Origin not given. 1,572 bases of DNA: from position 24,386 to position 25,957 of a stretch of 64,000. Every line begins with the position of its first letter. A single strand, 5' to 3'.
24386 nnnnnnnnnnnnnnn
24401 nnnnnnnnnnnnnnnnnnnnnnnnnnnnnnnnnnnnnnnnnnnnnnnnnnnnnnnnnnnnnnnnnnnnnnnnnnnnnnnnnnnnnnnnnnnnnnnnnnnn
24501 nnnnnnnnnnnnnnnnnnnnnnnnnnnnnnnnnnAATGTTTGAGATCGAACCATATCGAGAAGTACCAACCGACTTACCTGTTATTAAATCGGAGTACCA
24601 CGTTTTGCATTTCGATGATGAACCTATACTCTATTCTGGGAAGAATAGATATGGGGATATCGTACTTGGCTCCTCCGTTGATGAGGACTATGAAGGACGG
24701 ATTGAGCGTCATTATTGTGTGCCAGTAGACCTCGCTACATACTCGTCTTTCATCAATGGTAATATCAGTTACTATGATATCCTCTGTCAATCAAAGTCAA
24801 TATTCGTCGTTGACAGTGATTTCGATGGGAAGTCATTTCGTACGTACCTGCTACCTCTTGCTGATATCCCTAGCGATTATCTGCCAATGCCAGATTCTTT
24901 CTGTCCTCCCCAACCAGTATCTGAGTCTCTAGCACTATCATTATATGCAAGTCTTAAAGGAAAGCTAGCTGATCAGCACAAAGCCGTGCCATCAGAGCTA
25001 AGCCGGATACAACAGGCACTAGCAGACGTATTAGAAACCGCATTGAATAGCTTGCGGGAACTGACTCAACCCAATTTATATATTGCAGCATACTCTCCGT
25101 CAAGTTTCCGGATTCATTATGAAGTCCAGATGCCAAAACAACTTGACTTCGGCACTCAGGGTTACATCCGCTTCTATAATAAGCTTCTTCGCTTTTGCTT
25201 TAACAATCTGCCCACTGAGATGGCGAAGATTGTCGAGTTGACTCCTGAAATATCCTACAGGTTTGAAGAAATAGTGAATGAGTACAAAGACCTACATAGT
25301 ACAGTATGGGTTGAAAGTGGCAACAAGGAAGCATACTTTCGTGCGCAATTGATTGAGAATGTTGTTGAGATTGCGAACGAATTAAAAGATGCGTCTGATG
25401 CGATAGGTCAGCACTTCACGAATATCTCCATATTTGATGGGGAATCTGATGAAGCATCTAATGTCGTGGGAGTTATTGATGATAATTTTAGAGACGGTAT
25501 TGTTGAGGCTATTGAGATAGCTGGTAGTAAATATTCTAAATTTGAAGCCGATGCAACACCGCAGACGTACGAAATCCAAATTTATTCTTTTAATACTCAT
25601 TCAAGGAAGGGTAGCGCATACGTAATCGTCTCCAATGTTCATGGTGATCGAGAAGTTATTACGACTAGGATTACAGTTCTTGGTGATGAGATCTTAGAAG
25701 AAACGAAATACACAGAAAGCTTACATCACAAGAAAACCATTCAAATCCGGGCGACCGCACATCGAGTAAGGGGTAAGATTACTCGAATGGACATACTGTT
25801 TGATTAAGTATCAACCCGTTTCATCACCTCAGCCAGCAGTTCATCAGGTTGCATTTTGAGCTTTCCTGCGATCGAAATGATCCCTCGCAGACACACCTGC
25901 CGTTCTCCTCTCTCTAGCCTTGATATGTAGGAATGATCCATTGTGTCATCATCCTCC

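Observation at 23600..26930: AT-rich 3.4-kb island of unknown genes inserted at the 3' end of the dcw operon, next to a dead IS1595 transposase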

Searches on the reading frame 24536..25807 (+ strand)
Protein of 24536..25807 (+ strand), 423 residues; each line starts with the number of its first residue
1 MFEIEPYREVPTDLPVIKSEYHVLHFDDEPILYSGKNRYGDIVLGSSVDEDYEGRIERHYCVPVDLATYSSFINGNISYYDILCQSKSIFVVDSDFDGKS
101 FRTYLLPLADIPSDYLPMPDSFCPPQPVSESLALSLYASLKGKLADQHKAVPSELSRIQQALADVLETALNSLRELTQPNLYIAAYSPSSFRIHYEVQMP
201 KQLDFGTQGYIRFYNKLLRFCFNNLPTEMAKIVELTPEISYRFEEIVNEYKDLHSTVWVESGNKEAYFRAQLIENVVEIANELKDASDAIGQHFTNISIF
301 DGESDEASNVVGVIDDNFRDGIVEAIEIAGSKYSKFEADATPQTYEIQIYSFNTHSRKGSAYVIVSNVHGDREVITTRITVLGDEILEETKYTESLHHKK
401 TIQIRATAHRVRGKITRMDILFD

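Call 4: search_protein_families(library=pfam, proteins=[window:24536-25807:+], max_evalue=0.1)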
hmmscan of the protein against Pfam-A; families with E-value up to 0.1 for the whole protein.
window:24536-25807:+ (423 aa): 2 families
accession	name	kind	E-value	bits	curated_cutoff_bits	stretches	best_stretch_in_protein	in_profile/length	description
PF03305.18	Lipoprotein_X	-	0.039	14.3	25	1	262-371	19-121/182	Mycoplasma MG185/MG260 protein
PF25679.1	DUF7947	-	0.051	14.1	27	0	342-421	2-76/79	Family of unknown function (DUF7947)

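Call 5: search_protein_families(library=padloc, proteins=[window:24536-25807:+], max_evalue=1)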
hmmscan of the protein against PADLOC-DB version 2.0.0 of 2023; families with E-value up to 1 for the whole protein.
window:24536-25807:+ (423 aa): 1 family
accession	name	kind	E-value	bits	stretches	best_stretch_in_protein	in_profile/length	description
PDLC04024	PD-T4-10_B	-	1.2e-07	29.5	1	30-128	29-125/353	-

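Call 6: search_protein_families(library=phrogs, proteins=[window:24536-25807:+], max_evalue=1)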
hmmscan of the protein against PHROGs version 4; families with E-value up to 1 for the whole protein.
window:24536-25807:+ (423 aa): 1 family
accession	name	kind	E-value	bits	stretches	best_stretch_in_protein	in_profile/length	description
phrog_6112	-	unknown function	0.33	12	1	380-414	15-49/61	-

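Call 7: search_protein_families(library=ncbifam, proteins=[window:24536-25807:+], max_evalue=1)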
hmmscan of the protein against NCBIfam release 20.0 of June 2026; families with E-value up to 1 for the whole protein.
window:24536-25807:+ (423 aa): 0 families

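Call 14: find_homologous_proteins(query=window:24536-25807:+, max_evalue=0.001)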
Query window:24536-25807:+ (423 aa): 18 proteins with E <= 0.001 among 4402 candidates.
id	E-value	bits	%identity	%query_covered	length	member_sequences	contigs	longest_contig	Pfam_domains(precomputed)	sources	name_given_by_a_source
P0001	2.3e-281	951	100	100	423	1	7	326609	-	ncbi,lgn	-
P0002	9.3e-141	488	52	100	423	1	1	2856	-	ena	-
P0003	2.1e-81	292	38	100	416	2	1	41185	-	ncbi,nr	ncbi:MAG: hypothetical protein HQL02_04525 [Nitrospirae bacterium]|nr:hypothetical protein [Nitrospi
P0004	2.0e-73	266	37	97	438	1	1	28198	-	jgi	jgi:hypothetical protein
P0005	6.3e-73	264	38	100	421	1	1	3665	-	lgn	-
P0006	1.2e-64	237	35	98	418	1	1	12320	-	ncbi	-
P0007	1.2e-64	237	33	98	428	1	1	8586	-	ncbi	-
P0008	5.1e-61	225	34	98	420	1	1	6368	-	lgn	-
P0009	1.6e-55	207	33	99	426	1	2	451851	-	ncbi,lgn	-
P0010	1.4e-54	204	33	99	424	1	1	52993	-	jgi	jgi:hypothetical protein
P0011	4.9e-53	199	33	98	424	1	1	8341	-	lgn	-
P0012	1.4e-51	194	32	100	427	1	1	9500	-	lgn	-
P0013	6.1e-51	192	31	100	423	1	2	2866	-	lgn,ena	-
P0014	2.1e-50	190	30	98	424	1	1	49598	-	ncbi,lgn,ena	-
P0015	3.7e-50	189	33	97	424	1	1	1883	-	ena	-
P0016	6.4e-43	166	30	98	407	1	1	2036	-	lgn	-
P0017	2.6e-41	160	29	99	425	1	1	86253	-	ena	-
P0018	3.3e-38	150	30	100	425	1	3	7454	-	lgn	-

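Call 20: find_encoding_contigs(protein=P0003, flank=6000, max_places=2)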
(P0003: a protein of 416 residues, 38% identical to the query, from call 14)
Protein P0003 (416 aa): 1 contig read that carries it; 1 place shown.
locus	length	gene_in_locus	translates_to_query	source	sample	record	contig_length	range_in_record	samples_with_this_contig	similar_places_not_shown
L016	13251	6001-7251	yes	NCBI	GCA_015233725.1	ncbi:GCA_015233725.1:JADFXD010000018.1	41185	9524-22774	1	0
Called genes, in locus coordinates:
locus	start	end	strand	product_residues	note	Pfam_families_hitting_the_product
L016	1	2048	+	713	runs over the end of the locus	PF01627:Hpt, PF02895:H-kinase_dim, PF02518:HATPase_c, PF01584:CheW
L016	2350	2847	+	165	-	PF01584:CheW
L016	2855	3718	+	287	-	PF03705:CheR_N, PF01739:CheR, PF08241:Methyltransf_11 (faint), PF08242:Methyltransf_12 (faint)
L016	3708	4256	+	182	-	PF03975:CheD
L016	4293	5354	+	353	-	PF00072:Response_reg, PF01339:CheB_methylest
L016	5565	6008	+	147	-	-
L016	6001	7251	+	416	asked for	-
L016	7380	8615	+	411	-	PF13189:Cytidylate_kin2, PF00072:Response_reg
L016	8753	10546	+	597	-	PF02743:dCache_1, PF00512:HisKA, PF02518:HATPase_c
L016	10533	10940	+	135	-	PF00072:Response_reg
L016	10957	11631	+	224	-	-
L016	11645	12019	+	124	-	PF00072:Response_reg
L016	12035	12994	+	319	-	-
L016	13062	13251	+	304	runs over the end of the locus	PF00696:AA_kinase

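Call 21: find_encoding_contigs(protein=P0009, flank=6000, max_places=2)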
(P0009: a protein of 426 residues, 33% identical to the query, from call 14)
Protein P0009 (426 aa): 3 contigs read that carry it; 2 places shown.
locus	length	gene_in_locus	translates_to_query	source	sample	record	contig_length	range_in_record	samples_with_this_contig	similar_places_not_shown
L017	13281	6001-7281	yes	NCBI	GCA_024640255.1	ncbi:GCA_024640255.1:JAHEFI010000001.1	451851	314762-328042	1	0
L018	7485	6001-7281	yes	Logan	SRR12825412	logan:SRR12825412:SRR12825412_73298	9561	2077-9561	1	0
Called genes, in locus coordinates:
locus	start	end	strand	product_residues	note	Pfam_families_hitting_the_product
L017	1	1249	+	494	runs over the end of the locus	PF05569:Peptidase_M56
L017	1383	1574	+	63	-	-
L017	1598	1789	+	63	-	-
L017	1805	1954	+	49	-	-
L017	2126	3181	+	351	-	PF13715:CarbopepD_reg_2 (weak)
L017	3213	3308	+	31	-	-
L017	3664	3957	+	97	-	PF13031:DUF3892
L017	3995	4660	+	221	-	-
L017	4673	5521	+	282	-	PF11185:DUF2971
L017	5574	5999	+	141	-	-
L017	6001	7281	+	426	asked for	-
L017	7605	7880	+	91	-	PF10387:DUF2442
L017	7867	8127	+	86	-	PF13711:DUF4160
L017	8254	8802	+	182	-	PF13302:Acetyltransf_3, PF00583:Acetyltransf_1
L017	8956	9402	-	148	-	PF10543:ORF6N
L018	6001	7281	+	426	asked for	-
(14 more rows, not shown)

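Call 22: find_encoding_contigs(protein=P0010, flank=6000, max_places=2)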
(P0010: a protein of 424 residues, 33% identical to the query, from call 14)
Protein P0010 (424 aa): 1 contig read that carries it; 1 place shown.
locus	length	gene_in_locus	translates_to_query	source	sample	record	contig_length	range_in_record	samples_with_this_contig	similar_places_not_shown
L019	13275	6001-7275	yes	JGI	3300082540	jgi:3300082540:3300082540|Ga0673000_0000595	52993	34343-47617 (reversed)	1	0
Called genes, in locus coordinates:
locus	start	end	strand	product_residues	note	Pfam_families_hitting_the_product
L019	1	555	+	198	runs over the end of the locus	PF01694:Rhomboid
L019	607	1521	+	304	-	PF01694:Rhomboid, PF20216:DUF6576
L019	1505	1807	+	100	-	PF04014:MazE_antitoxin (weak)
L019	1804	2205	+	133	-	PF01850:PIN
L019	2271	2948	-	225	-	PF01988:VIT1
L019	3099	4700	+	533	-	PF01645:Glu_synthase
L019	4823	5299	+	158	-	-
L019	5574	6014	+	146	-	-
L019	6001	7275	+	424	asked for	-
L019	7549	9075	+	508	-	PF02142:MGS, PF01808:AICARFT_IMPCHas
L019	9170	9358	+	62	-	-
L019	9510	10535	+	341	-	PF00022:Actin (faint), PF06723:MreB_Mbl, PF00012:HSP70, PF14450:FtsA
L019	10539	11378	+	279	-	PF04085:MreC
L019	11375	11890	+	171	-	-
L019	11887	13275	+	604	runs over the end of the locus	PF03717:PBP_dimer, PF00905:Transpeptidase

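Call 23: find_encoding_contigs(protein=P0014, flank=6000, max_places=2)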
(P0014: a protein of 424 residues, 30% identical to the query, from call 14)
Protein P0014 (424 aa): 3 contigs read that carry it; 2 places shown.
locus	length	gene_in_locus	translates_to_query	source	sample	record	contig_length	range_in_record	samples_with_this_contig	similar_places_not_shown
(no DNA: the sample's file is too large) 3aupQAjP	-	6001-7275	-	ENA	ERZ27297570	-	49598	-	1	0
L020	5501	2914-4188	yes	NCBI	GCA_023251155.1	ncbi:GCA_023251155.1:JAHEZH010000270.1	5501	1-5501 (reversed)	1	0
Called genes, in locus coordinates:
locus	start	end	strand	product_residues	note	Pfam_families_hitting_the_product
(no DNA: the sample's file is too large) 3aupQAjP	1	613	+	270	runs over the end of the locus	PF20240:DUF6597, PF12833:HTH_18, PF00165:HTH_AraC (weak)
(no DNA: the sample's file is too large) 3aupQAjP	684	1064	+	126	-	PF14534:DUF4440, PF12680:SnoaL_2 (weak)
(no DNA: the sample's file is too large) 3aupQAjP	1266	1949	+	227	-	PF07099:DUF1361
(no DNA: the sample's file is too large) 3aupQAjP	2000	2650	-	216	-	PF04264:YceI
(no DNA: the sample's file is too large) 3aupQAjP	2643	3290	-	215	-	PF00775:Dioxygenase_C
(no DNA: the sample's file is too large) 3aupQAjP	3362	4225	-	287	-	PF04397:LytTR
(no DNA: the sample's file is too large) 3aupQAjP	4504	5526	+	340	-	PF04607:RelA_SpoT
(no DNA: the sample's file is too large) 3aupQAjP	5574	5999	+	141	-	-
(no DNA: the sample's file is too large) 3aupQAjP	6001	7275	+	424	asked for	-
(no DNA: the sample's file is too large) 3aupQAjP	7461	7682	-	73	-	PF01381:HTH_3, PF13443:HTH_26 (weak)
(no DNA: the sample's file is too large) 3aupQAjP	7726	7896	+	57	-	?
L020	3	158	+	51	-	?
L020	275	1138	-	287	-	PF04397:LytTR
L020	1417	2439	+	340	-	PF04607:RelA_SpoT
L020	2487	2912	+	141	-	-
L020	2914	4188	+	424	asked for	-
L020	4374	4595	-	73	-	PF01381:HTH_3, PF13443:HTH_26 (weak)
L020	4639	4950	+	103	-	-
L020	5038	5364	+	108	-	-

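Call 32: search_protein_families(library=padloc, alignment_id=A2, max_evalue=0.01)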
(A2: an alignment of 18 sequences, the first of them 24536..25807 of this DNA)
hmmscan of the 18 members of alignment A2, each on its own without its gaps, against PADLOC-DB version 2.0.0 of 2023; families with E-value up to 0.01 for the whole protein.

A. member 1, window:24536-25807:+ (423 aa): 1 family
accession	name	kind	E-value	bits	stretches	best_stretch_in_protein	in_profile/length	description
PDLC04024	PD-T4-10_B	-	1.2e-07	29.5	1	30-128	29-125/353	-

B. families by the number of members that match (of 18 scanned): 2 families
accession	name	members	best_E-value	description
PDLC04024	PD-T4-10_B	18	1.4e-09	-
PDLC00331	PtuB1|PtuB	1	0.0029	Unknown function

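Call 37: search_protein_representatives(alignment_id=A2)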
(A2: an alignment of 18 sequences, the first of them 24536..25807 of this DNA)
Query: 18 sequences, 422 profile positions. Proteins with E-value up to 0.001 (for the whole library): 482; up to 1e-10: 386; up to 1e-30: 222. The best 150 are listed.
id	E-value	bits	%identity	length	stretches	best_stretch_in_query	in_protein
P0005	9.0e-161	551.8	-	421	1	1-422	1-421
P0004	1.8e-157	541.0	-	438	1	7-422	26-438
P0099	4.7e-157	539.5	-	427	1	1-422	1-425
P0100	1.5e-144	498.3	-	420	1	9-422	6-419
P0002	2.5e-140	484.4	-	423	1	1-421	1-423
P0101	3.6e-139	480.6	-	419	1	1-421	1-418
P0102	4.1e-139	480.5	-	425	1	1-421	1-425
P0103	6.3e-138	476.5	-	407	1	17-419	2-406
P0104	6.3e-137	473.3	-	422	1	1-422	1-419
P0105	1.7e-134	465.2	-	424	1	9-419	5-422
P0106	2.2e-131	455.0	-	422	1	1-418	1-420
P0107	1.4e-128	445.7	-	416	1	1-421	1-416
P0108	7.7e-128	443.3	-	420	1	1-421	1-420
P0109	2.0e-126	438.7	-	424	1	1-422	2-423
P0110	1.1e-125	436.2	-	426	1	15-422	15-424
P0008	6.2e-123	427.1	-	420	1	8-421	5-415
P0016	6.3e-120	417.2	-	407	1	1-420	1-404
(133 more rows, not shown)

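Call 38: predict_structure(alignment_id=A2)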
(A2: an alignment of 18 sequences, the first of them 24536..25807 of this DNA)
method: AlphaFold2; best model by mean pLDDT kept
length: 423 residues; sequences in the alignment: 18
mean_pLDDT: 84.5   pTM: 0.77
mean pLDDT of the five models: 84.5, 84.1, 83.6, 83.2, 82.6
residues with pLDDT >= 90: 162; 70-90: 215; 50-70: 43; < 50: 3
segments of 3 or more residues with pLDDT < 50: none
pLDDT, mean of each block of 10 residues (from residue 1): 92 91 86 92 93 92 93 92 92 89 92 93 83 81 65 81 89 76 64 79 66 89 91 72 89 68 74 90 87 82 82 89 87 73 92 87 77 83 89 89 92 84 85
secondary structure, 60 per line:
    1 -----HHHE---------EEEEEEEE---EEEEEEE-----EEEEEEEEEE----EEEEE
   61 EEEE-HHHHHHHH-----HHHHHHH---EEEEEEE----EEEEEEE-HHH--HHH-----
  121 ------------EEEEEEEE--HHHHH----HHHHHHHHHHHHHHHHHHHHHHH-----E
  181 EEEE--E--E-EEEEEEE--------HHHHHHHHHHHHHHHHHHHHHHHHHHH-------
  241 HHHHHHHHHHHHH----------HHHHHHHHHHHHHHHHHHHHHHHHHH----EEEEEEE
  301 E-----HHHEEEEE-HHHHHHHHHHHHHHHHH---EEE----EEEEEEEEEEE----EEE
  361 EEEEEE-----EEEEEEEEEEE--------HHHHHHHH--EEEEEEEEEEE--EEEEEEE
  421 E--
elements in order: E19-26 E30-36 E42-51 E56-64 H66-73 H79-85 E89-95 E100-106 E133-140 H143-147 H152-174 E180-184 E192-198 H207-233 H241-253 H264-289 E294-301 E310-314 H316-332 E336-338 E343-353 E358-366 E372-382 H391-398 E401-411 E414-421

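Call 47: search_protein_families(library=pfam, alignment_id=A2, max_evalue=0.1)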
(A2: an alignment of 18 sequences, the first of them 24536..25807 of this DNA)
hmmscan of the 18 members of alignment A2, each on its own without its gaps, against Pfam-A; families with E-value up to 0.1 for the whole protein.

A. member 1, window:24536-25807:+ (423 aa): 2 families
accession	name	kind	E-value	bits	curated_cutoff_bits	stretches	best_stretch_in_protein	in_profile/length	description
PF03305.18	Lipoprotein_X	-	0.039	14.3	25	1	262-371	19-121/182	Mycoplasma MG185/MG260 protein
PF25679.1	DUF7947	-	0.051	14.1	27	0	342-421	2-76/79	Family of unknown function (DUF7947)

B. families by the number of members that match (of 18 scanned): 14 families
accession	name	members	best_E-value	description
PF20215.3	DUF6575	2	0.0004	Family of unknown function (DUF6575)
PF25679.1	DUF7947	2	0.0066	Family of unknown function (DUF7947)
PF21109.2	Stonustoxin_helical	1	0.0041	Stonustoxin helical domain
PF24960.1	BB0158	1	0.021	Outer surface lipoprotein BB0158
PF20634.2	IFNGR1_transm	1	0.024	Interferon gamma receptor 1, transmembrane region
PF22482.2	AsnC_trans_reg_3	1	0.035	PF0864 C-terminal dimeric alpha+beta barrel domain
PF18119.6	RIG-I_C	1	0.038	RIG-I receptor C-terminal domain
PF03305.18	Lipoprotein_X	1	0.039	Mycoplasma MG185/MG260 protein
PF09138.17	Urm1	1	0.045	Urm1 (Ubiquitin related modifier)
PF23206.1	PCDH15_12th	1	0.05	PCDH15-like domain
PF24976.1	Lipocalin_10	1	0.05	Lipocalin domain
PF03776.19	MinE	1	0.054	Septum formation topological specificity factor MinE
PF13233.12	Complex1_LYR_2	1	0.062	Complex1_LYR-like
PF10593.14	Z1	1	0.095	Z1 domain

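Call 48: search_solved_structures(query=A2, max_evalue=1)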
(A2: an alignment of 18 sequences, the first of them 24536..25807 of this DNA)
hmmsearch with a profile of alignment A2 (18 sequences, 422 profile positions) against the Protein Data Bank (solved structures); distinct sequences matched with E-value up to 1: 5.
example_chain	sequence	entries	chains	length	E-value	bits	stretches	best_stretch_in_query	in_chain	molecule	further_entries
2lhr_A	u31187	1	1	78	0.072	15.1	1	242-288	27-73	Iron-regulated surface determinant protein H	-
9r1o_A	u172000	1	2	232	0.074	15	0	232-306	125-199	sc-apCC-6-DPH-NR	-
9pzm_B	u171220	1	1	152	0.42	12.5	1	135-188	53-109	AUGMIN subunit 2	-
3n27_A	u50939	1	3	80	0.51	12.3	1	152-214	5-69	Fusion glycoprotein F0, linker, Fusion glycoprotein F0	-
3hr0_A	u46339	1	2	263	0.82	11.6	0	142-220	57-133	CoG4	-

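Call 50: find_related_loci(query=A2, collection=viral_contigs, flank=6000)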
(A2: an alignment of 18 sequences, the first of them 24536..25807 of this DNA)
Query A2 (423 aa) in viral_contigs; peptide patterns used: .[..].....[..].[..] (x = any residue, [..] = any of these).
81 stretches matched a pattern; 2 encode a relative of the query (tblastn E <= 1e-3); 2 distinct loci.
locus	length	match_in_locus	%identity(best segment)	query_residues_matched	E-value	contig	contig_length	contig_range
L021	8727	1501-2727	33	10-423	2e-73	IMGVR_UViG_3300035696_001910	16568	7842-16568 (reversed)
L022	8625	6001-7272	27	1-419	1e-47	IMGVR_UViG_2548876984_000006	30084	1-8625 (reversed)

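Call 56: search_dna_similar(query=window:24536-25807:+, collection=plasmids, mode=protein, max_evalue=0.01, max_rows=20)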
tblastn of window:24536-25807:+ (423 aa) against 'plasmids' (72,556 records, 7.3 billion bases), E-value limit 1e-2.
No match.

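Call 57: search_dna_similar(query=window:24536-25807:+, collection=phages, mode=protein, max_evalue=0.01, max_rows=20)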
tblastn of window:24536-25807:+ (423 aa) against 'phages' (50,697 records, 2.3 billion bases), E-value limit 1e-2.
Records with a match: 1; places in all: 1; records where one place covers at least 80% of the query: 0.
Best place of each record, by identity: <60% 1.
By first word of the organism name: uncultured 1.
By host as written in the record: - 1.
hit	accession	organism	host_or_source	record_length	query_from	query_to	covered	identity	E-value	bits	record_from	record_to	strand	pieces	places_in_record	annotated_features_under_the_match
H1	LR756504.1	uncultured phage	metagenomic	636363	1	124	29%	32.0%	1e-11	73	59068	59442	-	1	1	record has no annotation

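Call 58: get_annotated_region(hit=H1, flank=3000)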
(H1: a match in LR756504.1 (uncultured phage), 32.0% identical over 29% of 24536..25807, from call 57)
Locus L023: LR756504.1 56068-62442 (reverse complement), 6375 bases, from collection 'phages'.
description: uncultured phage genome assembly, chromosome: 1.
organism: uncultured phage (NCBI taxid 278008)
taxonomy: Viruses; environmental samples
host: -; source: metagenomic; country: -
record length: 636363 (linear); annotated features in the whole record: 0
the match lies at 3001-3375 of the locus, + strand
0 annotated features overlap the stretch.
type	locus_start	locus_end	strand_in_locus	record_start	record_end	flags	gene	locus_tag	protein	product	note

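Call 62: search_protein_families(library=pfam, proteins=[L022:517-1425:-, L022:1458-1961:-, L022:1915-3627:-, L022:3778-4413:-, L022:4538-5461:-, L022:7300-8625:-, L021:17-805:+, L021:3228-4745:+, L021:4776-5462:+, L021:5465-6424:+], max_evalue=0.001)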
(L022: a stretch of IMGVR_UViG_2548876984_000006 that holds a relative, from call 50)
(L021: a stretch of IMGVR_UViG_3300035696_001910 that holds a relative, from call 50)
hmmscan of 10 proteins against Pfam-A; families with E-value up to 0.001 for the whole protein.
L022:517-1425:- (302 aa): 0 families

L022:1458-1961:- (167 aa): 0 families

L022:1915-3627:- (570 aa): 0 families

L022:3778-4413:- (211 aa): 0 families

L022:4538-5461:- (307 aa): 0 families

L022:7300-8625:- (441 aa): 2 families
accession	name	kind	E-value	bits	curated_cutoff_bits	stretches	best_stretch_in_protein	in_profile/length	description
PF04466.19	Terminase_3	-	6e-24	85.1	23.2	1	23-235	4-188/201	Phage terminase large subunit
PF17288.8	Terminase_3C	-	3.3e-11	44.3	26.7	1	286-424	1-153/155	Terminase RNAseH like domain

L021:17-805:+ (262 aa): 0 families

L021:3228-4745:+ (505 aa): 0 families

L021:4776-5462:+ (228 aa): 1 family
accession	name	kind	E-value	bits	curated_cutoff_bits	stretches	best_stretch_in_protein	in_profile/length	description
PF09956.15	Phage_cement_2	-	1.1e-15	58.3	24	1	15-110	8-102/103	Phage cement protein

L021:5465-6424:+ (319 aa): 0 families

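Call 77: find_encoding_contigs(protein=P0002, flank=6000, max_places=2)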
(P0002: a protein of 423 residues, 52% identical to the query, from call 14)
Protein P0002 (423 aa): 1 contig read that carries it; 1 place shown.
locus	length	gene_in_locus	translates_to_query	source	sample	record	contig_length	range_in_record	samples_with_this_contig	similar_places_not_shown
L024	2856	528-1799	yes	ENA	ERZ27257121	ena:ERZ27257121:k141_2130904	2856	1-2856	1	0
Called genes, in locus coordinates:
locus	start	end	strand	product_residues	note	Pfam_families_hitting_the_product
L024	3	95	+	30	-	?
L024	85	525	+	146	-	-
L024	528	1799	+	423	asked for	-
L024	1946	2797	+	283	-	PF03400:DDE_Tnp_IS1 (faint)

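Call 78: find_encoding_contigs(protein=P0004, flank=6000, max_places=2)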
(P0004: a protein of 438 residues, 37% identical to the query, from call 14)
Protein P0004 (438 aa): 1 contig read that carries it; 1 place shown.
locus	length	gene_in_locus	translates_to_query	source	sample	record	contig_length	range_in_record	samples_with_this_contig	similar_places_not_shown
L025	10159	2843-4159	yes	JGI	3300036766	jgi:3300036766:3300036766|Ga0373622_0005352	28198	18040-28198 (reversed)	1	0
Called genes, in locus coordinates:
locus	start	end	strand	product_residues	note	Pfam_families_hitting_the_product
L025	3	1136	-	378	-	?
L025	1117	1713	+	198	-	-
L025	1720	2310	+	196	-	PF00877:NLPC_P60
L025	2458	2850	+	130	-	-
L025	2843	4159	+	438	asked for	-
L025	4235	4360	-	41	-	-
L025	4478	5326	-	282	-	PF05681:Fumerase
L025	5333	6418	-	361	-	PF13145:Rotamase_2, PF00639:Rotamase, PF13616:Rotamase_3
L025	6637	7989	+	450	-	PF00202:Aminotran_3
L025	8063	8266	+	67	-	-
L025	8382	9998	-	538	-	PF00990:GGDEF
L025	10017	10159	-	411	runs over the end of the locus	PF00990:GGDEF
